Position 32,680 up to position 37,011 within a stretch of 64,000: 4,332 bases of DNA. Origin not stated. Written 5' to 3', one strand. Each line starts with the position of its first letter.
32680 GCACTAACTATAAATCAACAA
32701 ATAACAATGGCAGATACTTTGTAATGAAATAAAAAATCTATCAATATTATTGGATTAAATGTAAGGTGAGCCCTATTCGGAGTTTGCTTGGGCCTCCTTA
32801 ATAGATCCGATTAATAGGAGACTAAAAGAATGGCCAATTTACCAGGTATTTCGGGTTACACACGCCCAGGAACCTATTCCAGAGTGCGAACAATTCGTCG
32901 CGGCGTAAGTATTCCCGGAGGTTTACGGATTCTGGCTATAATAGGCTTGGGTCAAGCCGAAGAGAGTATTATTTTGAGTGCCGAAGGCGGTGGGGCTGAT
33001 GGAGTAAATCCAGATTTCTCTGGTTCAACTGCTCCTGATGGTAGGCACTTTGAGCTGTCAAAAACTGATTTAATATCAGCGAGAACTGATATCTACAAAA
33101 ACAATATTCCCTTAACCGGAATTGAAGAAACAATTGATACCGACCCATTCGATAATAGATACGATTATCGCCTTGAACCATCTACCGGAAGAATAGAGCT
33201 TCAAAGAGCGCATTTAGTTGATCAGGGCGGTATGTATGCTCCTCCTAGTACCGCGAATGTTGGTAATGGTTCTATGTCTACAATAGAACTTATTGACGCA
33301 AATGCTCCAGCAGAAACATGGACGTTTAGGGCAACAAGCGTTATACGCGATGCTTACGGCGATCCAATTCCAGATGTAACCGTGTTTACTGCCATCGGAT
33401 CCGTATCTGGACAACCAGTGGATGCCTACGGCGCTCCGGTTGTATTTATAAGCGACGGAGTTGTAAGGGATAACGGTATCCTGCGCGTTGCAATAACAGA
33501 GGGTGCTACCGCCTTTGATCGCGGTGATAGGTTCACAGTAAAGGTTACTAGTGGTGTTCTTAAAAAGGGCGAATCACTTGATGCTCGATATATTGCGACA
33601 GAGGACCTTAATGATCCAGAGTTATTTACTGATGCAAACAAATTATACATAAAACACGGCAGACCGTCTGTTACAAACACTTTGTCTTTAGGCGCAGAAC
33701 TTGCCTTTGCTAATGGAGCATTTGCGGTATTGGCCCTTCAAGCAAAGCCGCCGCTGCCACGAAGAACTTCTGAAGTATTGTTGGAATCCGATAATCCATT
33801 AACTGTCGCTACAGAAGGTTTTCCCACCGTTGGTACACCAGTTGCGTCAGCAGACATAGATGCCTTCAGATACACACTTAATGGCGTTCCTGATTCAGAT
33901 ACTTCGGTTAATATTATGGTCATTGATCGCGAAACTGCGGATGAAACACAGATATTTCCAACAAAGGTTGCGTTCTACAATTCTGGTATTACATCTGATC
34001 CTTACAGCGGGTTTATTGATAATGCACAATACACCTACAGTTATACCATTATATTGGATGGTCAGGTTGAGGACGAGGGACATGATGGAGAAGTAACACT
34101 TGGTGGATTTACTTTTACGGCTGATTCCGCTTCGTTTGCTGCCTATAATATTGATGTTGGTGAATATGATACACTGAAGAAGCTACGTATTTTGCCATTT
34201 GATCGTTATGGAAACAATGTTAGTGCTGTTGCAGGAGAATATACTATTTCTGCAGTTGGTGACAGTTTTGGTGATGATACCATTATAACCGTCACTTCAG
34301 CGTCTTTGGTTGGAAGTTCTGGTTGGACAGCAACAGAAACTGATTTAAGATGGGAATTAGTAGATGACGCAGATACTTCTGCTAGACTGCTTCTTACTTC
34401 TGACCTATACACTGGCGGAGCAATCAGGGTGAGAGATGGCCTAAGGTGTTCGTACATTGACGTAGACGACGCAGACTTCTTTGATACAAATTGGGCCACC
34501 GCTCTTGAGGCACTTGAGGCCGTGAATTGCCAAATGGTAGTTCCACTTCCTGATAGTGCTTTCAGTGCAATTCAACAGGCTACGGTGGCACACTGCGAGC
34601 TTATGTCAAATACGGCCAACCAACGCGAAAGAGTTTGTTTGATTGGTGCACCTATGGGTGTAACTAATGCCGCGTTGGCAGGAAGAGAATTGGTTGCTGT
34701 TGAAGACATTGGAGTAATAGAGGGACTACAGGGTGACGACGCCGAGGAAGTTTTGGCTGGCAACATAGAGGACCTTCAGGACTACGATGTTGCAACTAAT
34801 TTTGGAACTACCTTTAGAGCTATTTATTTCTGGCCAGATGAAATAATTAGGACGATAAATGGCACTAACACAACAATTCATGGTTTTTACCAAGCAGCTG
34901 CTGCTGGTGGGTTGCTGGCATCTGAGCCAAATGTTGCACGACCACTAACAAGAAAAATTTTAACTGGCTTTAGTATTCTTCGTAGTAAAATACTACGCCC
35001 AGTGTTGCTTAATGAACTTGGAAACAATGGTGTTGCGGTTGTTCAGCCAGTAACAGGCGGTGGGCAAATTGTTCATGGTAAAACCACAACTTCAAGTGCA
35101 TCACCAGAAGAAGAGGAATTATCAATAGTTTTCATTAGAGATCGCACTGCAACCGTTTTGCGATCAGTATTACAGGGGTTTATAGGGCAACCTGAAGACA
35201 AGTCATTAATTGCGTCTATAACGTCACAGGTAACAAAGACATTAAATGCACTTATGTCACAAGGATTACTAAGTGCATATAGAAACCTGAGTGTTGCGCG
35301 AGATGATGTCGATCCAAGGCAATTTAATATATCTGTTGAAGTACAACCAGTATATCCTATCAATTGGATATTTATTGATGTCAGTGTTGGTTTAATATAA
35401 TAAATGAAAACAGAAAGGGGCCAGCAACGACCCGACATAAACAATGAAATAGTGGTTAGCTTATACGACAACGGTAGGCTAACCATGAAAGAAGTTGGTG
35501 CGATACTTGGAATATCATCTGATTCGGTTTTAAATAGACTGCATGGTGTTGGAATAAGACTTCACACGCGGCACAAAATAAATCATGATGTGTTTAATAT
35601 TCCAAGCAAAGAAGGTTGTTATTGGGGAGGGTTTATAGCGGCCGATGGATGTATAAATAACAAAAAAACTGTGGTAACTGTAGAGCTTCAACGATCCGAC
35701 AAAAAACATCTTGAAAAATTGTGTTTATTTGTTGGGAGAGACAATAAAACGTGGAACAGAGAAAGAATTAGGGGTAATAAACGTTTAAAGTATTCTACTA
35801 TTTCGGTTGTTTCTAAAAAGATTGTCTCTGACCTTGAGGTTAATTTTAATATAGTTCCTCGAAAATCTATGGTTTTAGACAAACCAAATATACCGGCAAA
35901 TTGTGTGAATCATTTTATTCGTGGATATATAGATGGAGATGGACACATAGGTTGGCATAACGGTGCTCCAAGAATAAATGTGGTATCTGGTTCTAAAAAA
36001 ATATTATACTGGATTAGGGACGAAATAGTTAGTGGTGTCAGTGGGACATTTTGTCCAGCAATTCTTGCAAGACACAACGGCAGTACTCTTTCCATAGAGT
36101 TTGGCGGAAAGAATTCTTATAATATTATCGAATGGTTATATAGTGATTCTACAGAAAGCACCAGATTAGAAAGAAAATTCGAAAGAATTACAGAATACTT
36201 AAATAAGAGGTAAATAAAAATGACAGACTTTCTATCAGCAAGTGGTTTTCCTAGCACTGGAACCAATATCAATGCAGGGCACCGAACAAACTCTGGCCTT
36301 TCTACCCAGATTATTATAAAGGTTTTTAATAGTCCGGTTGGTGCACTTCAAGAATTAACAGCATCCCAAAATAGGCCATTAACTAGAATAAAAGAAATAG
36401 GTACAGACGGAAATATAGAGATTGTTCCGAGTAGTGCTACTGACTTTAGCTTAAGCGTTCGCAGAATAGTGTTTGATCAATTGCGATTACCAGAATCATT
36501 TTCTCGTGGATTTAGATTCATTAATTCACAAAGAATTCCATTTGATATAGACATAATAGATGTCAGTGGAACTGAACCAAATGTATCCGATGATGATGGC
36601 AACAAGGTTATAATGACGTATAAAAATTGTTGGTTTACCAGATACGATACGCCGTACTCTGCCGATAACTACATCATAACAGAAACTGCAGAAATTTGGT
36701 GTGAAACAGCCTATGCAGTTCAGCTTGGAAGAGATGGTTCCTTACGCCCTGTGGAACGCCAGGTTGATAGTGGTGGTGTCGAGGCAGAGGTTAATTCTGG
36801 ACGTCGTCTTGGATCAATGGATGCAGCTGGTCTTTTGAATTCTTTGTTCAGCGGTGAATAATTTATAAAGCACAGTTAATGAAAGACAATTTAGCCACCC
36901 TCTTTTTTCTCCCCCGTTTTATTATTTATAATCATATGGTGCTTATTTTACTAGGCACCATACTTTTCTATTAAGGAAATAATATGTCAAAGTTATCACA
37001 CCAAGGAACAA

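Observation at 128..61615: Proteome-wide DGY (Asp-Gly-Tyr) tag restricted to a subset of virion proteins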

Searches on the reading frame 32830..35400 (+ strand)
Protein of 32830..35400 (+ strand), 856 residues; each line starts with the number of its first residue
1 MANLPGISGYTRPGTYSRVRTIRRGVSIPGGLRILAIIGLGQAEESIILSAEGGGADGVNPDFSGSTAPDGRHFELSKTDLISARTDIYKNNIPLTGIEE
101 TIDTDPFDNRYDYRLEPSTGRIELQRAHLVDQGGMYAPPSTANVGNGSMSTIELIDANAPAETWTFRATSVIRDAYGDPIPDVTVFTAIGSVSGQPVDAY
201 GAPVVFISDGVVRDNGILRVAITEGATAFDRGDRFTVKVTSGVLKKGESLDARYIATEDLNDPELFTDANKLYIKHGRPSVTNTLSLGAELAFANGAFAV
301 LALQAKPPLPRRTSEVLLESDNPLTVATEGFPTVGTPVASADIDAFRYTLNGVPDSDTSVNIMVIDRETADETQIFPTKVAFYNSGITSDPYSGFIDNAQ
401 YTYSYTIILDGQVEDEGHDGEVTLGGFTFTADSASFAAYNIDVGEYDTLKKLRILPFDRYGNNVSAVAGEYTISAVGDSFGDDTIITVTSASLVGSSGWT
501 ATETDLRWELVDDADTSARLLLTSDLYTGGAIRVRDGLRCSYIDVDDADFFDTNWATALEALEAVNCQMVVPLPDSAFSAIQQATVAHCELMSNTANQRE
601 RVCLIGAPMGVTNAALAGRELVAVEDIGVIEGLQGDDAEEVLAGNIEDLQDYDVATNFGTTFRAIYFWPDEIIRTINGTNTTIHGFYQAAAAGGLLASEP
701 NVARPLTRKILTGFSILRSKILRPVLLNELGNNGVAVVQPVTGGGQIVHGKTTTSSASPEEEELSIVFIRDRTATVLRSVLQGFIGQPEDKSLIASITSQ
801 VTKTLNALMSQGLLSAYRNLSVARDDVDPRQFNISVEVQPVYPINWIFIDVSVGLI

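Call 9: search_protein_families(library=phrogs, proteins=[window:32830-35400:+])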
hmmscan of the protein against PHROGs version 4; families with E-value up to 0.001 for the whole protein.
window:32830-35400:+ (856 aa): 5 families
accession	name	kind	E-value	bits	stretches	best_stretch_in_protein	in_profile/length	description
phrog_2839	-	tail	2.7e-19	70.1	1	682-853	393-564/581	tail sheath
phrog_279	-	tail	3e-19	70.1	1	553-854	217-483/489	tail sheath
phrog_23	-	tail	3.8e-07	30.2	1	726-848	332-457/496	tail sheath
phrog_16991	-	tail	8.3e-06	25.5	1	707-844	621-763/777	tail sheath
phrog_10244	-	tail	0.00025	21.4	1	692-854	267-428/431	tail sheath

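Call 15: find_homologous_proteins(query=window:32830-35400:+)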
Query window:32830-35400:+ (856 aa): 297 proteins with E <= 0.001 among 8000 candidates; the best 120 are listed.
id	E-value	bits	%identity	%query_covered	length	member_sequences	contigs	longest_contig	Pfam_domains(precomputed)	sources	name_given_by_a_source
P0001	0.0e+0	1899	100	100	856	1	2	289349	PF17482.8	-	-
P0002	0.0e+0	1545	79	100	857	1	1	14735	-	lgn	-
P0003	0.0e+0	1523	79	100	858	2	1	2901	-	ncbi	-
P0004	0.0e+0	1516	78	100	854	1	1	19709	-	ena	-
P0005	0.0e+0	1505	77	100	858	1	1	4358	-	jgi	jgi:hypothetical protein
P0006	0.0e+0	1503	78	100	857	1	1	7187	-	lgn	-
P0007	0.0e+0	1497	77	100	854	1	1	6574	-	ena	-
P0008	0.0e+0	1495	76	100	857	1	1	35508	-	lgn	-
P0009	0.0e+0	1494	77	100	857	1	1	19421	-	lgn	-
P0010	0.0e+0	1489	77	100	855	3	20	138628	-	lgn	-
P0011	0.0e+0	1479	77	100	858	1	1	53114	-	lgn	-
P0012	0.0e+0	1468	76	100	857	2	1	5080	-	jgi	-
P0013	0.0e+0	1433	74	100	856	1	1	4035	-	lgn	-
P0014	0.0e+0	1427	74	100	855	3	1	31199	-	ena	-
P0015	0.0e+0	1426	73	100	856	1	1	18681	-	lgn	-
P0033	0.0e+0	1306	68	100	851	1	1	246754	-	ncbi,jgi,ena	ncbi:MAG: hypothetical protein WC523_00580 [Patescibacteria group bacterium]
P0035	0.0e+0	1290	67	100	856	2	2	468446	-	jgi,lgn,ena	-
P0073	0.0e+0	1077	61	96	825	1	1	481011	-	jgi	jgi:hypothetical protein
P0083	9.9e-248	843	49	100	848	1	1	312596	-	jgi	-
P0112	3.7e-238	811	49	100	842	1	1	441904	-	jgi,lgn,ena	-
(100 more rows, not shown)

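Call 16: find_encoding_contigs(protein=P0010, flank=10000, max_places=1)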
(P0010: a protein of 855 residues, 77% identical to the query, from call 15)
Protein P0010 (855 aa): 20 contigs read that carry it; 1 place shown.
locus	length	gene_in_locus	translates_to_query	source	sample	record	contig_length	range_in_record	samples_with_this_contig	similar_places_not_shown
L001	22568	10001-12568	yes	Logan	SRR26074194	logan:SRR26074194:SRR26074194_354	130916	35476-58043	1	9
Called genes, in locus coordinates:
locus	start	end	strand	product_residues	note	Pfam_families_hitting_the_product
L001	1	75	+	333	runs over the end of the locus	-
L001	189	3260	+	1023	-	-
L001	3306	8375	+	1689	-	PF13229:Beta_helix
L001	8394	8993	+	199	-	-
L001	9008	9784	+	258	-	-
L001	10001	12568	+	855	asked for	-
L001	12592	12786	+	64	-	-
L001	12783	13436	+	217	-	PF26461:Phi812_tail_tube (weak)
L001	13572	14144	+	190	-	-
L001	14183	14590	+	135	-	-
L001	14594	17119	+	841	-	-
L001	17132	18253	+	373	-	-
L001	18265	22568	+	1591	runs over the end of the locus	-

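Call 17: find_encoding_contigs(protein=P0033, flank=10000, max_places=1)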
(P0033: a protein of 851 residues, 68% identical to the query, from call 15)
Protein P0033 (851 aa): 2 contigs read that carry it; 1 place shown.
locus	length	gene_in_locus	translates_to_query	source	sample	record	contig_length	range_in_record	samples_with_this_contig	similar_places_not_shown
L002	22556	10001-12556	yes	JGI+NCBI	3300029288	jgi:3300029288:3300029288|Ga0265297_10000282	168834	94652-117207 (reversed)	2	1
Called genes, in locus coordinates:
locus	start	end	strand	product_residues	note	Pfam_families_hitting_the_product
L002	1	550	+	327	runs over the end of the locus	-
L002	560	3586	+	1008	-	-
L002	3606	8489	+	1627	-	-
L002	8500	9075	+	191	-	-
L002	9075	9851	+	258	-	-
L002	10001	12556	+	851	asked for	-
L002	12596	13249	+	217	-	-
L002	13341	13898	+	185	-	-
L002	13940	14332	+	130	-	-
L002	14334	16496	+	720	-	-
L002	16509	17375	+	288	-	-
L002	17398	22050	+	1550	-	-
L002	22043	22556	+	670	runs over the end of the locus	-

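Call 18: find_encoding_contigs(protein=P0035, flank=10000, max_places=1)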
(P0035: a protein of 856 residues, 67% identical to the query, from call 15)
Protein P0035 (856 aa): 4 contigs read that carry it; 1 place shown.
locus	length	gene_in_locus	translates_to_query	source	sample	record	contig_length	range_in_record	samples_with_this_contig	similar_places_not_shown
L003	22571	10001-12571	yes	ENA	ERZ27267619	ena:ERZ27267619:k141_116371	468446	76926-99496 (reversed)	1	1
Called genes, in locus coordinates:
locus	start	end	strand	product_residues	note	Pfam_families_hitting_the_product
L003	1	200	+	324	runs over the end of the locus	-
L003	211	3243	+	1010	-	-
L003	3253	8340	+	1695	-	PF13229:Beta_helix (faint)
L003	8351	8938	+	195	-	-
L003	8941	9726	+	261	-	-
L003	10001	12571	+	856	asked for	-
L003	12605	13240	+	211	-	PF26461:Phi812_tail_tube (weak)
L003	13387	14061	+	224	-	-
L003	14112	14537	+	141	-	-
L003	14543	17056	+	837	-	-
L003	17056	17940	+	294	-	PF23980:Phage_tail_tube_init (weak)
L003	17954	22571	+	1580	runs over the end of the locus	-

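Call 25: find_encoding_contigs(protein=P0073, flank=10000, max_places=1)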
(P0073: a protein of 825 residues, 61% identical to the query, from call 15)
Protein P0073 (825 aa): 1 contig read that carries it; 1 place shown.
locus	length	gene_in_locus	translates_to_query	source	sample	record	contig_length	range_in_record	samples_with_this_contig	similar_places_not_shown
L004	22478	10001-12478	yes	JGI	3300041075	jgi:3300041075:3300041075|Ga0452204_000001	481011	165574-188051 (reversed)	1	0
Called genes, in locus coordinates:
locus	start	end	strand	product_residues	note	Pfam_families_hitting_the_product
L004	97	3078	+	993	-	-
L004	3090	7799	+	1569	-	-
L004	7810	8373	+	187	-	-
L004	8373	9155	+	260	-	-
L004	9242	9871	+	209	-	-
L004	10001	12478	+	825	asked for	-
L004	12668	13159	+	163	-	-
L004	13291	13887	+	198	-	-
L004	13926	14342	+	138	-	-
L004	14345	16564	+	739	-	-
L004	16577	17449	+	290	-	PF23980:Phage_tail_tube_init (faint)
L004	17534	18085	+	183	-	-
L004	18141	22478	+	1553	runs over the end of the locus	-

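Call 26: find_encoding_contigs(protein=P0083, flank=10000, max_places=1)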
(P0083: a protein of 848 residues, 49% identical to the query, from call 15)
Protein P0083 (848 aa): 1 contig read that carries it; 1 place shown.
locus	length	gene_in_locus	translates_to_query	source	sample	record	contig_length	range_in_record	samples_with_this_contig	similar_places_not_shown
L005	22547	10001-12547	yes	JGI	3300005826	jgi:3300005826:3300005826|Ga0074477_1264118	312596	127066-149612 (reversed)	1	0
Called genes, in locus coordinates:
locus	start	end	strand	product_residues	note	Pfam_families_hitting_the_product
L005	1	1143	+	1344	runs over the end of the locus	PF05048:NosD (weak), PF13229:Beta_helix, PF05048:NosD, PF13229:Beta_helix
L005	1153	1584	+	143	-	-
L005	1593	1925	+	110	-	-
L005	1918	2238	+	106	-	-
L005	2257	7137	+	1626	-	-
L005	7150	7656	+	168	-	PF13620:CarboxypepD_reg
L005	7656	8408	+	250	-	-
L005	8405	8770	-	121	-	-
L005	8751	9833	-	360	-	PF05265:DUF723, PF14311:DUF4379 (faint), PF05265:DUF723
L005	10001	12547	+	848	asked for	-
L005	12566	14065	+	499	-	PF14528:LAGLIDADG_3 (faint)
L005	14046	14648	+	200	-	-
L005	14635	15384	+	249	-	-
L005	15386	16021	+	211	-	PF26461:Phi812_tail_tube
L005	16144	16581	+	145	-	-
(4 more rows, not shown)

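Call 27: find_encoding_contigs(protein=P0112, flank=10000, max_places=1)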
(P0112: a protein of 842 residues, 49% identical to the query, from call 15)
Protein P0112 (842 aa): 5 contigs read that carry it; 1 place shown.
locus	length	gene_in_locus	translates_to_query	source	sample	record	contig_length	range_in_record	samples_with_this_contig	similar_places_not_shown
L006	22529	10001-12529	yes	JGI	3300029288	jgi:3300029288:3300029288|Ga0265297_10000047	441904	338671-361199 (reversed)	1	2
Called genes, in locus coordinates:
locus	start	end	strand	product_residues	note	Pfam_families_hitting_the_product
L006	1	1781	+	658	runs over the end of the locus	-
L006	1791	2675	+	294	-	PF14528:LAGLIDADG_3 (faint)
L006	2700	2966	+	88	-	-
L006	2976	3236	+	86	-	-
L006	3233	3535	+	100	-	-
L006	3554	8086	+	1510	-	PF05048:NosD (faint)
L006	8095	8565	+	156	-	-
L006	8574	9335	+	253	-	-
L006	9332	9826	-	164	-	-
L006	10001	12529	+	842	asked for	-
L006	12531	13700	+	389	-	PF00196:GerE (faint), PF02796:HTH_7 (faint), PF13384:HTH_23 (faint), PF13412:HTH_24 (faint), PF04967:HTH_10 (faint), PF08281:Sigma70_r4_2 (faint), PF13518:HTH_28 (faint), PF14528:LAGLIDADG_3 (faint)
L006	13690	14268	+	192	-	-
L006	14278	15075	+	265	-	PF14528:LAGLIDADG_3 (faint)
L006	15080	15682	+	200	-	PF26461:Phi812_tail_tube (weak)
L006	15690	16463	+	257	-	-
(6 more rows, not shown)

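Call 43: find_encoding_contigs(protein=L003:211-3243:+, flank=10000, max_places=1)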
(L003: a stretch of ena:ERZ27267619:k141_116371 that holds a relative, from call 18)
Protein L003:211-3243:+ (1010 aa): 3 contigs read that carry it; 1 place shown.
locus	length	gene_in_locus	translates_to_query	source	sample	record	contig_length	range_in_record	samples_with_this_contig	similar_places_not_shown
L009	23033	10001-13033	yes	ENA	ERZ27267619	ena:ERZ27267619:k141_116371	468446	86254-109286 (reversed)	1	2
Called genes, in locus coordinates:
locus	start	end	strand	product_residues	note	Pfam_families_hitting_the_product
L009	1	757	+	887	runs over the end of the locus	-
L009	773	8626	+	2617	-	-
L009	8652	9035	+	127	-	-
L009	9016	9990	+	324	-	-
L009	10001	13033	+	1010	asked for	-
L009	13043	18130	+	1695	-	PF13229:Beta_helix (faint)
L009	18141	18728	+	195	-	-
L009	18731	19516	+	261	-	-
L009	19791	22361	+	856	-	-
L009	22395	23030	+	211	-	PF26461:Phi812_tail_tube (weak)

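Call 50: search_dna_similar(query=window:32830-35400:+, collection=phages, mode=protein, max_rows=12, max_evalue=0.001)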
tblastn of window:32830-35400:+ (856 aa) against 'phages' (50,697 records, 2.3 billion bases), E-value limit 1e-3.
Records with a match: 11; places in all: 11; records where one place covers at least 80% of the query: 0.
Best place of each record, by identity: <60% 11.
By first word of the organism name: Mycobacterium 7; Bacillus 2; Tunturiibacter 1; Eggerthella 1.
By host as written in the record: Mycobacterium smegmatis mc2 155 5; Bacillus megaterium str. ATCC 43725 2; Mycobacterium smegmatis str. MC2 155 1; Mycobacterium sp. 1; Tunturiibacter psychrotolerans X4BP1 1; Eggerthella lenta DSM 2243 1.
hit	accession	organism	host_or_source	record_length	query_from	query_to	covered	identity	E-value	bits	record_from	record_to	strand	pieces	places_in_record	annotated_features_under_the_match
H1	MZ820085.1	Mycobacterium phage ScoobyDoobyDoo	Mycobacterium smegmatis mc2 155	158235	538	856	37%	27.2%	2e-8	65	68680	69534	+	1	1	118: tail sheath protein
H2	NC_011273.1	Mycobacterium phage Myrna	Mycobacterium smegmatis str. MC2 155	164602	538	856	37%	26.6%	1e-7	62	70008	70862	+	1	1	122: tail sheath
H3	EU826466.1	Mycobacterium phage Myrna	Mycobacterium sp.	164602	538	856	37%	26.6%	1e-7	62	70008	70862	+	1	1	122: tail sheath protein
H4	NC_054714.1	Mycobacterium phage Phabba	Mycobacterium smegmatis mc2 155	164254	538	856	37%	25.7%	4e-6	57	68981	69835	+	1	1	tail sheath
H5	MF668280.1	Mycobacterium phage Phabba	Mycobacterium smegmatis mc2 155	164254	538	856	37%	25.7%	4e-6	57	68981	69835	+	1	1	tail sheath protein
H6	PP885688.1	Tunturiibacter phage Tunturi_5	Tunturiibacter psychrotolerans X4BP1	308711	686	855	20%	30.0%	3e-6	57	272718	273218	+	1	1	tail sheath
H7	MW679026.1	Eggerthella phage LE2-3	Eggerthella lenta DSM 2243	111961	685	853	20%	29.6%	2e-8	64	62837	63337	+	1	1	tail sheath protein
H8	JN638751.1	Bacillus phage G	Bacillus megaterium str. ATCC 43725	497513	687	852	19%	29.8%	1e-8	65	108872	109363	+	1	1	178: gp178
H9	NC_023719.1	Bacillus phage G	Bacillus megaterium str. ATCC 43725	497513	687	852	19%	29.8%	1e-8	65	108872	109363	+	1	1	178: tail sheath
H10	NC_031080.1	Mycobacterium phage Tonenili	Mycobacterium smegmatis mc2 155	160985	685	854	20%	28.5%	1e-4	52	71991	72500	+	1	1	tail sheath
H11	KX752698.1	Mycobacterium phage Tonenili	Mycobacterium smegmatis mc2 155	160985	685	854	20%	28.5%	1e-4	52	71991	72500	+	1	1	tail sheath protein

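Call 51: get_annotated_region(hit=H8, flank=20000)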
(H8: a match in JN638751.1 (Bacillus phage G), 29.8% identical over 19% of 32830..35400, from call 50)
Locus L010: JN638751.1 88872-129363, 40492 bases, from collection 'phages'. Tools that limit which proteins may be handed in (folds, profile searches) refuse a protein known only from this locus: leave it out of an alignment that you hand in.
description: Bacillus phage G, complete genome.
organism: Bacillus phage G (NCBI taxid 2884420)
taxonomy: Viruses; Duplodnaviria; Heunggongvirae; Uroviricota; Caudoviricetes; Donellivirus; Donellivirus gee
host: Bacillus megaterium str. ATCC 43725; source: soil; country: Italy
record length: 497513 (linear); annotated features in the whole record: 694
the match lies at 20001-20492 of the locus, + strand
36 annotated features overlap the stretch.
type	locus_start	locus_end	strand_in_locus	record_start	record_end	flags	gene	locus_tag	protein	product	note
CDS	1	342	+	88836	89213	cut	154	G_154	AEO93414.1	gp154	-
CDS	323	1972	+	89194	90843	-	155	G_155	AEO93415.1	gp155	type IV secretory pathway protein; VirB-like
CDS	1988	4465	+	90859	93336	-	156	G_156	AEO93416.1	gp156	ATP-binding/permase; MsbA-like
CDS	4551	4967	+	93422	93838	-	157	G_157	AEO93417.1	gp157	HNH endouclease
CDS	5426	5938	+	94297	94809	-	158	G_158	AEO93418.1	gp158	-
CDS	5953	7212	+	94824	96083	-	159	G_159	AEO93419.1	gp159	-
CDS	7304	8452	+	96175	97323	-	160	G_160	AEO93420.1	gp160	-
CDS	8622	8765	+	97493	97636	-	161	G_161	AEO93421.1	gp161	-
CDS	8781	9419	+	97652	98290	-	162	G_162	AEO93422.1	gp162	PhoH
CDS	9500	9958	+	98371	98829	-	163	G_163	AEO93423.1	gp163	-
CDS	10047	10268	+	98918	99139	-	164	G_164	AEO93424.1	gp164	-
CDS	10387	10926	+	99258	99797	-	165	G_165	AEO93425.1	gp165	-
CDS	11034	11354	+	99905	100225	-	166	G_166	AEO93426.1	gp166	-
CDS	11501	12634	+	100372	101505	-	167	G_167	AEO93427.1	gp167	exonuclease; RNaseT; DNA pol III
CDS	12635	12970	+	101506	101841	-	168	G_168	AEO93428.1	gp168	-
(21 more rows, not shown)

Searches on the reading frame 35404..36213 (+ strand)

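Call 9: search_protein_families(library=phrogs, proteins=[window:35404-36213:+])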
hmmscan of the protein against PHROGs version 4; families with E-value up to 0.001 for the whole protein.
window:35404-36213:+ (269 aa): 1 family
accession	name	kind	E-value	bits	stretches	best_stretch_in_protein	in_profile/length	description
phrog_4645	-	DNA, RNA and nucleotide metabolism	1.1e-40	140.8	1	11-265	43-303/308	endonuclease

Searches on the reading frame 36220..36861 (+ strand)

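Call 10: search_protein_families(library=phrogs, proteins=[window:36220-36861:+])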
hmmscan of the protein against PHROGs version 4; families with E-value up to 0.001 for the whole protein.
window:36220-36861:+ (213 aa): 1 family
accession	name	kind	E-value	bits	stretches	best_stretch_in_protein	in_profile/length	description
phrog_985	-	head and packaging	3e-08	34.5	1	29-167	13-139/141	virion structural protein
